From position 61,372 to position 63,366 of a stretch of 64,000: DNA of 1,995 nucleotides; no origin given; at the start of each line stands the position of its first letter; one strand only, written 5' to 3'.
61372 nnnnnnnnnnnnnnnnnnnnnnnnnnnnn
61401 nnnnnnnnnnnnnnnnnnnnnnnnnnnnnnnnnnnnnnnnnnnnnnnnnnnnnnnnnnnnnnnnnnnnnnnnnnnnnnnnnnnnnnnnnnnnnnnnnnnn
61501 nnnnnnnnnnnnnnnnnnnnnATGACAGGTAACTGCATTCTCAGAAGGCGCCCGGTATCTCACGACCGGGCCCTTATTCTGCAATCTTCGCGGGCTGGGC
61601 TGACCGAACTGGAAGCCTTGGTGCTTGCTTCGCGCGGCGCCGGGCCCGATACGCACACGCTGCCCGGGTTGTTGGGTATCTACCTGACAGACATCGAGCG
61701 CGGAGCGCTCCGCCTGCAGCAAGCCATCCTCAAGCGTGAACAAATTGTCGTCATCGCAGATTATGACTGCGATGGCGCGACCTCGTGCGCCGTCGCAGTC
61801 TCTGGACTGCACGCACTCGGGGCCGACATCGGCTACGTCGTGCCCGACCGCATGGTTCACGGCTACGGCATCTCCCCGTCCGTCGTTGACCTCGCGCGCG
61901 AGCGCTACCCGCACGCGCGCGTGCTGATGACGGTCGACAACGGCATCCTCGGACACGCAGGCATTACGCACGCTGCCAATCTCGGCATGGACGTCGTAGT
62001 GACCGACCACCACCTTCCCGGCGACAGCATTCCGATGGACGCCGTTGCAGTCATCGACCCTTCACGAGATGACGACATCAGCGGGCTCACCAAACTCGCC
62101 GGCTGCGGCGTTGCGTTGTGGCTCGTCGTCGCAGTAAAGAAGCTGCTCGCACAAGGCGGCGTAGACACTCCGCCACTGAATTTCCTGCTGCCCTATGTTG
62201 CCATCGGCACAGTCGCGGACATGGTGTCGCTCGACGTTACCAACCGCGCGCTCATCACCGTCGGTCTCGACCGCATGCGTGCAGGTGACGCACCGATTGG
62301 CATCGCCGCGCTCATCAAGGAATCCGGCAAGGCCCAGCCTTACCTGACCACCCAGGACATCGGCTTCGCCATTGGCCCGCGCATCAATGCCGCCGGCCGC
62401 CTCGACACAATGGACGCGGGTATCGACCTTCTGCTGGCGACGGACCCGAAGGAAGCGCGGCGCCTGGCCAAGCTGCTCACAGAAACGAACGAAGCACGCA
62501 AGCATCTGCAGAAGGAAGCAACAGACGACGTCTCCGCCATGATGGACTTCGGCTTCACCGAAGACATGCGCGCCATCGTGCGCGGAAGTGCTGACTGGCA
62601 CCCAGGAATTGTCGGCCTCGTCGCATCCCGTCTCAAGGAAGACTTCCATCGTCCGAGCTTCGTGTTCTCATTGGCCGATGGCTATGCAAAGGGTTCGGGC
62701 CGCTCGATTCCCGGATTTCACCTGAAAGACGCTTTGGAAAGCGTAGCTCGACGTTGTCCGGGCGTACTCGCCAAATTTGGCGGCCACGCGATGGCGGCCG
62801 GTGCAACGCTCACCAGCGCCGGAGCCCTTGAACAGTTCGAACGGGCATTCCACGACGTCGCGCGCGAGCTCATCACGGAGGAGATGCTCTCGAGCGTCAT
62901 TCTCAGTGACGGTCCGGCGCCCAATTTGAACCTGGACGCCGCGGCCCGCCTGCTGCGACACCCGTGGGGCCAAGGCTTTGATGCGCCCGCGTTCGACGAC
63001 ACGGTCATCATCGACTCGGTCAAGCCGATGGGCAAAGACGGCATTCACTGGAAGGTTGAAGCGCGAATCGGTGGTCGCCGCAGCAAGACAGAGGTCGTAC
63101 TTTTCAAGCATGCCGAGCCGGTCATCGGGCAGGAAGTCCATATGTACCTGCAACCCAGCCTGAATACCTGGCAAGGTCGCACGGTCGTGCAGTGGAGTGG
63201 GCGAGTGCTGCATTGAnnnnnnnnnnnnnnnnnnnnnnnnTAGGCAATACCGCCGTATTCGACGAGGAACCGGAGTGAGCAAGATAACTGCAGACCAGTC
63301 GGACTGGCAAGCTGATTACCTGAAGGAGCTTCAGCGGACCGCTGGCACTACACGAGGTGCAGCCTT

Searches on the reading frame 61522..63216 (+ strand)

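Call 38: search_protein_families(library=pfam, proteins=[window:61522-63216:+], max_evalue=0.0001)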
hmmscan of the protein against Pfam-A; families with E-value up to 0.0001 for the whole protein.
window:61522-63216:+ (564 aa): 3 families
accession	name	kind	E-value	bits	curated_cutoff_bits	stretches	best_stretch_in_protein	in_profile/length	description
PF01368.27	DHH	-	1.4e-19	71.1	28.1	1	74-203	1-103/125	DHH family, N-terminal domain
PF02272.25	DHHA1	-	1.6e-18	67.4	25.9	1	351-447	4-100/102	DHHA1 domain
PF17768.7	RecJ_OB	-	9.6e-12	45.4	27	1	468-557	9-102/107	RecJ OB domain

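Call 39: search_protein_families(library=phrogs, proteins=[window:61522-63216:+], max_evalue=0.00001)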
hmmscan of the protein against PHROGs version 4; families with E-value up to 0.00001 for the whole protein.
window:61522-63216:+ (564 aa): 1 family
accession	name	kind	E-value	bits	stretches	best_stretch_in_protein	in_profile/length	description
phrog_2484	-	DNA, RNA and nucleotide metabolism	4.4e-81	274.2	1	55-557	46-550/564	RecJ-like ssDNA exonuclease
